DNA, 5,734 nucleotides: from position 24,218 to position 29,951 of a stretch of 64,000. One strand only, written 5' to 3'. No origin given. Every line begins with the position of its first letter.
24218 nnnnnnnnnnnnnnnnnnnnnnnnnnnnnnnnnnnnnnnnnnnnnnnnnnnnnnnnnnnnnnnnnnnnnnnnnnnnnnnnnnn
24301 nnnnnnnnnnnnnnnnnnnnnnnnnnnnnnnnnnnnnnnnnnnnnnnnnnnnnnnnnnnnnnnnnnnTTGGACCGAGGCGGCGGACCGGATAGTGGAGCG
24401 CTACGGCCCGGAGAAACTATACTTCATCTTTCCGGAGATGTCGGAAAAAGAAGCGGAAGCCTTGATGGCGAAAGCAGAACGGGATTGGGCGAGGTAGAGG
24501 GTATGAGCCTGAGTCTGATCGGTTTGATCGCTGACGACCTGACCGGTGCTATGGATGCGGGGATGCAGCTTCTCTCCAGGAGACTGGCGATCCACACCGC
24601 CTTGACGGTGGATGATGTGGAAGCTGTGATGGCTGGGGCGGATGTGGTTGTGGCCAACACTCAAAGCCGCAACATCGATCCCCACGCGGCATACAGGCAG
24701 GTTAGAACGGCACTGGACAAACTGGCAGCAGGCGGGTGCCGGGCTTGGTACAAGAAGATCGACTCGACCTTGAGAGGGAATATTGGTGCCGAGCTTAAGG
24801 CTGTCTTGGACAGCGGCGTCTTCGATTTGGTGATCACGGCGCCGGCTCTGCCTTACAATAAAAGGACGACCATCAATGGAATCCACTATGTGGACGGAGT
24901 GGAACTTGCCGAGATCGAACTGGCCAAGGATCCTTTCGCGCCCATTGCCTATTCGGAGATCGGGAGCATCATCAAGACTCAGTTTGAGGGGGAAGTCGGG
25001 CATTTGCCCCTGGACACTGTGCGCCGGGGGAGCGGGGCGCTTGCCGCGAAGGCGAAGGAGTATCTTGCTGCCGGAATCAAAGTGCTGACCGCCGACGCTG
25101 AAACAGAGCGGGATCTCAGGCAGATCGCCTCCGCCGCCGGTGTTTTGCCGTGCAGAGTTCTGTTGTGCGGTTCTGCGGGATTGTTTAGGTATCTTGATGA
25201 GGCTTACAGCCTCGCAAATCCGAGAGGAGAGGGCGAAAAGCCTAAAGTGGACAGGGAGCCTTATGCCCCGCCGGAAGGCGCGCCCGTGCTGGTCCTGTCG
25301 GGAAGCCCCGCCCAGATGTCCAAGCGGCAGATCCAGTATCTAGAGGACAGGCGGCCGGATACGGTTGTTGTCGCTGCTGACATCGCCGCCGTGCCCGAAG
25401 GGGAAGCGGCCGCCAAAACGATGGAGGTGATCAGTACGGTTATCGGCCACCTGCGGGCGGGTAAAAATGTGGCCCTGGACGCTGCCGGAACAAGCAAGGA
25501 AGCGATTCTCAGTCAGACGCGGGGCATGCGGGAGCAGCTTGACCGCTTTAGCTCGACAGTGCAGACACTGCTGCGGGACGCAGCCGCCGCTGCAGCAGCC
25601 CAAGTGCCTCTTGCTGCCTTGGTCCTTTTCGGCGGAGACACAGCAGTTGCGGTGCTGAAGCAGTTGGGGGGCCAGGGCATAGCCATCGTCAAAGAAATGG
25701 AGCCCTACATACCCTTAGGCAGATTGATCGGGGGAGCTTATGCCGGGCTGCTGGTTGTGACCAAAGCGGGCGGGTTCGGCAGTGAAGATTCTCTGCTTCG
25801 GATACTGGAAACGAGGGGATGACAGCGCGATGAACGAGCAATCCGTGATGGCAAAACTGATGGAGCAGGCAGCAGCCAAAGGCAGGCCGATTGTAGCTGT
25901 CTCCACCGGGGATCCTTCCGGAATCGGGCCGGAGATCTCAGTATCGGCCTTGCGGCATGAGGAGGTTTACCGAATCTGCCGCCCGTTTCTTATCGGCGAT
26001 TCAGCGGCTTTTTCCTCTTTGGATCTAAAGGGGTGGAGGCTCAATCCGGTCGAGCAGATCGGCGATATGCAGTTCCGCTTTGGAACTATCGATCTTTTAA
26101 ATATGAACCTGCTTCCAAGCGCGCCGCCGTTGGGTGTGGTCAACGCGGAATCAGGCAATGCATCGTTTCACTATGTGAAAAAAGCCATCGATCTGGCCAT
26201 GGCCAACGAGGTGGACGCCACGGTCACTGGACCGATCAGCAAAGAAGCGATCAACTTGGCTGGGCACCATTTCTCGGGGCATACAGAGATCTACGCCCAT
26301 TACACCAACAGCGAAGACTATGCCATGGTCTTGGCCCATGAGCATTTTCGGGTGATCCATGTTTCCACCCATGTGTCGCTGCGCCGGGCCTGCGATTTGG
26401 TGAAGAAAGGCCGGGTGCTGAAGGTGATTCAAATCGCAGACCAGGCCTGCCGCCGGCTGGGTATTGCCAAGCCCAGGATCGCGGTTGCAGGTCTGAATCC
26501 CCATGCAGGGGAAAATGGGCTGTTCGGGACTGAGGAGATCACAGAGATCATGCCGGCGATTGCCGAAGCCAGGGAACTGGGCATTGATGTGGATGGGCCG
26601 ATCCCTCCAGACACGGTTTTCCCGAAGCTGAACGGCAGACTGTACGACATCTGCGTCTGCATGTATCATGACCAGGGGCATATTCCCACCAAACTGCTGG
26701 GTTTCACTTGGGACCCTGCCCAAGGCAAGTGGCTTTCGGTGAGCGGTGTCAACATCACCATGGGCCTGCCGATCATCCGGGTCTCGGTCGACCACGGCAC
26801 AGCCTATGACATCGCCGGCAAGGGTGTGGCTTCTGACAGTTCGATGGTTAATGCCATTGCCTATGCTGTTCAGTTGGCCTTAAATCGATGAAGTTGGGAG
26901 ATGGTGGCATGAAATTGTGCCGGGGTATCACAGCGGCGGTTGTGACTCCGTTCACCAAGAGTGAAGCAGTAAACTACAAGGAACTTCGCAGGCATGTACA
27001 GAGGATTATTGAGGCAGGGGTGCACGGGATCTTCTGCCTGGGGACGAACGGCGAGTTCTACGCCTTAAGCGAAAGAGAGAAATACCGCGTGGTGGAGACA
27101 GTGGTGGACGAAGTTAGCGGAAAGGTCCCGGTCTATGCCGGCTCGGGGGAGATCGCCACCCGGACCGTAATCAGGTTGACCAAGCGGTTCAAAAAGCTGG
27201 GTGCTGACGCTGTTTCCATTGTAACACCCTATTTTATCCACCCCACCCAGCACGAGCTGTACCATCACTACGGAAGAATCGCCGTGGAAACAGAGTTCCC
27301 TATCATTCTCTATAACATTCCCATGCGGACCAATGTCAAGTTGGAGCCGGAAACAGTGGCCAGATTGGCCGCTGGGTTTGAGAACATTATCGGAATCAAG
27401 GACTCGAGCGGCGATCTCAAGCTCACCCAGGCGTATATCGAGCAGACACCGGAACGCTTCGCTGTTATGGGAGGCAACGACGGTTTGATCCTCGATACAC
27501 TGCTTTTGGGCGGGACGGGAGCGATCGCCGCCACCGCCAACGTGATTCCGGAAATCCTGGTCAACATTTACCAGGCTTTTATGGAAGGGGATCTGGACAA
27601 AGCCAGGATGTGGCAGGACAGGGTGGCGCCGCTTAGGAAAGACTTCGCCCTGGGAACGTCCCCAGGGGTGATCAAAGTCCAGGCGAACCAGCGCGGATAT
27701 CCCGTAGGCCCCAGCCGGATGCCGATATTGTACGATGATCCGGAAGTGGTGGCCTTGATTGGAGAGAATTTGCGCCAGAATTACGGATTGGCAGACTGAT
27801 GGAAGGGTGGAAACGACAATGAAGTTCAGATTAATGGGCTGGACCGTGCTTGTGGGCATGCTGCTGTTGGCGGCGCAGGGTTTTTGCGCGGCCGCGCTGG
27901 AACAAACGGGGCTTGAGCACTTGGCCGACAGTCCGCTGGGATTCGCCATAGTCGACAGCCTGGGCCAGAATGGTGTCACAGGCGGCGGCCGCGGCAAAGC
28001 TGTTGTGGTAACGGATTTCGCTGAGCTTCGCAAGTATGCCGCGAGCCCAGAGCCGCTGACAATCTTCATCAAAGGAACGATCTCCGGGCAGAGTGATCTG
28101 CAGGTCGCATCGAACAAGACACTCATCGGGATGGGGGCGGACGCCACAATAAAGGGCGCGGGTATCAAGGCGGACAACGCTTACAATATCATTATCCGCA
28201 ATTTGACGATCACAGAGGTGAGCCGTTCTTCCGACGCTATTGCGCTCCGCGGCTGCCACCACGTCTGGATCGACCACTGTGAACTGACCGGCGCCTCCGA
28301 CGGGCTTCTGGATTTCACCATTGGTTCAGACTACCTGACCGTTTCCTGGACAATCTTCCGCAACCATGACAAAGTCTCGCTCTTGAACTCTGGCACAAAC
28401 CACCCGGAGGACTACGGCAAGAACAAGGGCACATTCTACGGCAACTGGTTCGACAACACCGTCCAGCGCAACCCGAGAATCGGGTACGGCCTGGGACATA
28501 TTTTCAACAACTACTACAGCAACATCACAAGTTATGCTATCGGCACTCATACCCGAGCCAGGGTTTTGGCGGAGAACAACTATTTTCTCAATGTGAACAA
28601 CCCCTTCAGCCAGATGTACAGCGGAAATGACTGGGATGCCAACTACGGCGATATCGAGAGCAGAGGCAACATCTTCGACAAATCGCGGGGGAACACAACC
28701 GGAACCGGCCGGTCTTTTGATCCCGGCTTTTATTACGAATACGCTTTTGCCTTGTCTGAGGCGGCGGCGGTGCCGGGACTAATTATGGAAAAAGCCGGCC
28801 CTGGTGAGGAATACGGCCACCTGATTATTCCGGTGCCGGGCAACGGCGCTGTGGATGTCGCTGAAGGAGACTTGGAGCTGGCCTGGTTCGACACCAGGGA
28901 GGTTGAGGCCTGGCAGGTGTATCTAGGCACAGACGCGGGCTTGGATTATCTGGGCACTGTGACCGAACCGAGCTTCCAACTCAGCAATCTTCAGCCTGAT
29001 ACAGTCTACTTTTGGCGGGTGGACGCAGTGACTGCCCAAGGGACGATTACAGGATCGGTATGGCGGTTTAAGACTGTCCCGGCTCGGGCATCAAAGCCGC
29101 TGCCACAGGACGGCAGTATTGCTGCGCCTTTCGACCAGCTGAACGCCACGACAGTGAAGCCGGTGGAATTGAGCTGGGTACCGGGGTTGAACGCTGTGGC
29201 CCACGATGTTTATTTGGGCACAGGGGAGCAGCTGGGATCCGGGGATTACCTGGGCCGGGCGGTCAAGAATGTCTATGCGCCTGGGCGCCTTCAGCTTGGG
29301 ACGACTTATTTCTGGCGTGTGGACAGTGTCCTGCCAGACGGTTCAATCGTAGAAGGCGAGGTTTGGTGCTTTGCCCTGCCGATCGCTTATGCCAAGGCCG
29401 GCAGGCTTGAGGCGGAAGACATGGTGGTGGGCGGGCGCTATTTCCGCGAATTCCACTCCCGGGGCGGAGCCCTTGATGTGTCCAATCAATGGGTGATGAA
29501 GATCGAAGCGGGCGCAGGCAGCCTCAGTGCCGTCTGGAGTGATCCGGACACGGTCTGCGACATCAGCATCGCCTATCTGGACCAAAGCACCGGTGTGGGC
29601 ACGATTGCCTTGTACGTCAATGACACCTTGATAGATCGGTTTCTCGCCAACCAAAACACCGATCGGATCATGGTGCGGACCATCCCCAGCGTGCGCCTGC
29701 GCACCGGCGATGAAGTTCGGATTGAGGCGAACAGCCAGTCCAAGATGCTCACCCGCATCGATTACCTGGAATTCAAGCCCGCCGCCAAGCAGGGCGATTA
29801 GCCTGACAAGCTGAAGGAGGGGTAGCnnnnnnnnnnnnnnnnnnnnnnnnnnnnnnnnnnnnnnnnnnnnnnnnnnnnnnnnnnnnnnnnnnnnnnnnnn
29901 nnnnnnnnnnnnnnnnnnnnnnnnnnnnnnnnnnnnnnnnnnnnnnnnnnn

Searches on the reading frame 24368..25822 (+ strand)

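Call 67: search_protein_families(library=pfam, proteins=[window:24368-25822:+], max_evalue=0.0001)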
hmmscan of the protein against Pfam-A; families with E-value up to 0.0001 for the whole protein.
window:24368-25822:+ (484 aa): 2 families
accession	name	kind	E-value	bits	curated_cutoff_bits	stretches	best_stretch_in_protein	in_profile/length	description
PF07005.16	SBD_N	-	1.4e-57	195.5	25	1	51-275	1-229/230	Sugar-binding N-terminal domain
PF17042.10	NBD_C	-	5.1e-24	86.1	28.3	1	308-476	1-168/168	Nucleotide-binding C-terminal domain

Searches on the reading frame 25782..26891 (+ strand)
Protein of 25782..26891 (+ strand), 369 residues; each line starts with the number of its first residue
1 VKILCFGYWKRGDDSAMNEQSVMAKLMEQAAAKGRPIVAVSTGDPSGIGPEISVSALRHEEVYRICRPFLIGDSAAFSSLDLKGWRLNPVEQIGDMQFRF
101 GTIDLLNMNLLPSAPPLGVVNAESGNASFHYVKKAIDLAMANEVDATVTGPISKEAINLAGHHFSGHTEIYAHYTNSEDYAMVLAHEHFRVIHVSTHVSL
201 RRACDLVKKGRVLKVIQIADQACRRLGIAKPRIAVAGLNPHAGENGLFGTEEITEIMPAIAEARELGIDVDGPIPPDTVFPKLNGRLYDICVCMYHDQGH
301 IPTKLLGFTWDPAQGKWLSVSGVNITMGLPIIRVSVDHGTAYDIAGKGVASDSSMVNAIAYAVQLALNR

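Call 67: search_protein_families(library=pfam, proteins=[window:25782-26891:+], max_evalue=0.0001)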
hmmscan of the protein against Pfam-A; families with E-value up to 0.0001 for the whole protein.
window:25782-26891:+ (369 aa): 1 family
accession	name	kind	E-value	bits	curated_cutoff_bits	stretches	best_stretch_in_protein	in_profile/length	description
PF04166.17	PdxA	-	6.9e-104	347.7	27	1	65-362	2-286/286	Pyridoxal phosphate biosynthetic protein PdxA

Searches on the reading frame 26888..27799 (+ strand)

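Call 81: search_protein_families(library=pfam, proteins=[window:26888-27799:+], max_evalue=0.0001)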
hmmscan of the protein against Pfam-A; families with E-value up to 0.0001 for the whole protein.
window:26888-27799:+ (303 aa): 1 family
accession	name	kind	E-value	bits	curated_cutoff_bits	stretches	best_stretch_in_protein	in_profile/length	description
PF00701.28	DHDPS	-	5.8e-80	268.6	22.1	1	12-281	3-272/289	Dihydrodipicolinate synthetase family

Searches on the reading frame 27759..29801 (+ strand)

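Call 5: search_protein_families(library=pfam, proteins=[window:27759-29801:+], max_evalue=0.001)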
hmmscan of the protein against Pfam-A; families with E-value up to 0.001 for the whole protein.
window:27759-29801:+ (680 aa): 1 family
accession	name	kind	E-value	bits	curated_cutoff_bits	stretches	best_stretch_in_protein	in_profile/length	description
PF00544.25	Pectate_lyase_4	-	9.1e-31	107.6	24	1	111-276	28-211/211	Pectate lyase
